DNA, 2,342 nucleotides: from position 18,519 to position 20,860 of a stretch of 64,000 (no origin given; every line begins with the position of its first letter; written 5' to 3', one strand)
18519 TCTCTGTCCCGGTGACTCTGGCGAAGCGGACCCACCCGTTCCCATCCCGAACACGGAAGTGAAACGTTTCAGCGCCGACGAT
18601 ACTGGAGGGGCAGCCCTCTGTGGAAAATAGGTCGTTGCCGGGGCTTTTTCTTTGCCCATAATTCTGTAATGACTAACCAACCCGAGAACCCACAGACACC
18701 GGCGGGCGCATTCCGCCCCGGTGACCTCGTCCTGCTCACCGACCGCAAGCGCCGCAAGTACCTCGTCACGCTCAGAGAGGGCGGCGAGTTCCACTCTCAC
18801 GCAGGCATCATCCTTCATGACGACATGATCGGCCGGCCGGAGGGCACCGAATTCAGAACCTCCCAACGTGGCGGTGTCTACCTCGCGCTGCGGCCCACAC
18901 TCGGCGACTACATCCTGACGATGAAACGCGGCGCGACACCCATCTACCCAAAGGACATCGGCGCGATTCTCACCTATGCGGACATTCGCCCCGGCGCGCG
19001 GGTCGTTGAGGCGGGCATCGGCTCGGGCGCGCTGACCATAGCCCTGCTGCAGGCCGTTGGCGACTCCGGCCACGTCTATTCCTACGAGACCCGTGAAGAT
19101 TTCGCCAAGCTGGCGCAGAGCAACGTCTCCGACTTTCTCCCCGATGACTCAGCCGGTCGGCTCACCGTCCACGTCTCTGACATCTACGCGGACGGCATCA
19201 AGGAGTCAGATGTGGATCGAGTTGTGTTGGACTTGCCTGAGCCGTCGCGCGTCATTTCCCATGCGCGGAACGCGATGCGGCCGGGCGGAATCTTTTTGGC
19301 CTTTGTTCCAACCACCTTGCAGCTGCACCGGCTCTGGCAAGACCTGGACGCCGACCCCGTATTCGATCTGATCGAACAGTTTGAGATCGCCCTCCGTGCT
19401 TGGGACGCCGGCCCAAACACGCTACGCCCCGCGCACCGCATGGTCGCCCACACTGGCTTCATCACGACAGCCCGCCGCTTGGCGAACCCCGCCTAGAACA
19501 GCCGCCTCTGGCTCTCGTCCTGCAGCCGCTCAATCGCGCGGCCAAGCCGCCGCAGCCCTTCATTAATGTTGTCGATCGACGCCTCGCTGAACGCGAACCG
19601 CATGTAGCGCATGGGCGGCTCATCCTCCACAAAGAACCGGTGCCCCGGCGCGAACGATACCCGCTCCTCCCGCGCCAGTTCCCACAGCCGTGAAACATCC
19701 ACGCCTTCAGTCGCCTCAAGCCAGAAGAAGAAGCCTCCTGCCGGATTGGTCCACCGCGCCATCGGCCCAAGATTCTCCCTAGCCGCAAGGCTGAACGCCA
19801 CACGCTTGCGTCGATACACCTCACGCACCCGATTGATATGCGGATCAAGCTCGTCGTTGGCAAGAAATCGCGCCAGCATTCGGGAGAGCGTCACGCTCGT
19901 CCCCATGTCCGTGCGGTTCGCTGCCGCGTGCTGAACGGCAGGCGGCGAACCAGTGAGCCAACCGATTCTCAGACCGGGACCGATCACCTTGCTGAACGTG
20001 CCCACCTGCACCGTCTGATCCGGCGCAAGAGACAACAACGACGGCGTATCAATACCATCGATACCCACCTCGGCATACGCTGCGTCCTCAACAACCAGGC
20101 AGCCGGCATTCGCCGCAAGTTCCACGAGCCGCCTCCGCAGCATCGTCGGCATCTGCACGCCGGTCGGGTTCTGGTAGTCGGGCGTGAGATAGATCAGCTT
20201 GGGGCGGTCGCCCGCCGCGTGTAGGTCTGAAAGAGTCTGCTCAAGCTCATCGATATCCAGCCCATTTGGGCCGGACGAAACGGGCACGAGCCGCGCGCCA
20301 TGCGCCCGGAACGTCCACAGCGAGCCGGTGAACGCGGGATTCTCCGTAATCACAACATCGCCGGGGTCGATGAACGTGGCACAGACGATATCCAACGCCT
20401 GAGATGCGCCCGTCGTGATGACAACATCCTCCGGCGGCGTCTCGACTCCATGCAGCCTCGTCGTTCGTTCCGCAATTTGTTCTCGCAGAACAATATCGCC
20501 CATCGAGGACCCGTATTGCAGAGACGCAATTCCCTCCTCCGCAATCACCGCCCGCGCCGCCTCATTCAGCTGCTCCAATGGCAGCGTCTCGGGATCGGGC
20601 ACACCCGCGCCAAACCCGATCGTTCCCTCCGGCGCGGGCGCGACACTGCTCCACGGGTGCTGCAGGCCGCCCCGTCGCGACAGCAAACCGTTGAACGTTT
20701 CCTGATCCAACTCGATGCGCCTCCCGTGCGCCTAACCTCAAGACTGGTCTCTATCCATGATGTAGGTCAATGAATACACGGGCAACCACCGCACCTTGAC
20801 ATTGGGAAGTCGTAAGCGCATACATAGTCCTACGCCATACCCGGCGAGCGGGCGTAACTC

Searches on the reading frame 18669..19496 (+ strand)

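Call 11: search_protein_families(library=pfam, proteins=[window:18669-19496:+], max_evalue=0.001)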
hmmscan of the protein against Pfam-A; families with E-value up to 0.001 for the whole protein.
window:18669-19496:+ (275 aa): 7 families
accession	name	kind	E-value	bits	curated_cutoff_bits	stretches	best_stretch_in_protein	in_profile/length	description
PF08704.16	GCD14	-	3.7e-27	96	26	1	75-249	7-181/247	tRNA methyltransferase complex GCD14 subunit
PF14801.12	TrmI-like_N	-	1.3e-20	73.5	24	1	13-60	1-48/50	TrmI-like N-terminal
PF21985.2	TR61B_FKBP-like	-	1.8e-08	34.5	27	1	26-66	10-54/55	TR61B FKBP-like domain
PF01135.25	PCMT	-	3.2e-07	30.8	20.3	1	82-173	47-134/210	Protein-L-isoaspartate(D-aspartate) O-methyltransferase (PCMT)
PF00398.26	RrnaAD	-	9e-06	25.4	24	1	97-174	19-87/263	Ribosomal RNA adenine dimethylase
PF13847.12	Methyltransf_31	-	1.2e-05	25.4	27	1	107-211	2-109/145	Methyltransferase domain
PF13649.12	Methyltransf_25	-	2.6e-05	25.3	27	1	112-207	1-97/97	Methyltransferase domain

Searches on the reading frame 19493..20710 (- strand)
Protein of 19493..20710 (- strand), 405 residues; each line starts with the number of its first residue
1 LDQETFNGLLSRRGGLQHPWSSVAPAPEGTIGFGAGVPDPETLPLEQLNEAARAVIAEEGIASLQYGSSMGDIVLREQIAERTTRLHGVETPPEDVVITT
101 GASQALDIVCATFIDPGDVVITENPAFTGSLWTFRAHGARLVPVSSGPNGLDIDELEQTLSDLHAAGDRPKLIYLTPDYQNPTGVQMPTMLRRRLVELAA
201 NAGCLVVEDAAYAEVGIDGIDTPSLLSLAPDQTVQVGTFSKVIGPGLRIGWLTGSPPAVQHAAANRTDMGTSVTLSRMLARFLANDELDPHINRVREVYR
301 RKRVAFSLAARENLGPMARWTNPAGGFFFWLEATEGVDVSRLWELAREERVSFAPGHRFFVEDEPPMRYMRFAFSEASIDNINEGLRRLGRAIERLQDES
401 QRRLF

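Call 11: search_protein_families(library=pfam, proteins=[window:19493-20710:-], max_evalue=0.001)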
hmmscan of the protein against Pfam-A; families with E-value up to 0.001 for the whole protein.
window:19493-20710:- (405 aa): 2 families
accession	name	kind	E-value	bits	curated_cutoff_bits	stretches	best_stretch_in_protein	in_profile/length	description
PF00155.27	Aminotran_1_2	-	1.9e-31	110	19.7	1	31-388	4-360/361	Aminotransferase class I and II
PF12897.13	Asp_aminotransf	-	2.5e-13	50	27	1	123-390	130-406/421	Aspartate amino-transferase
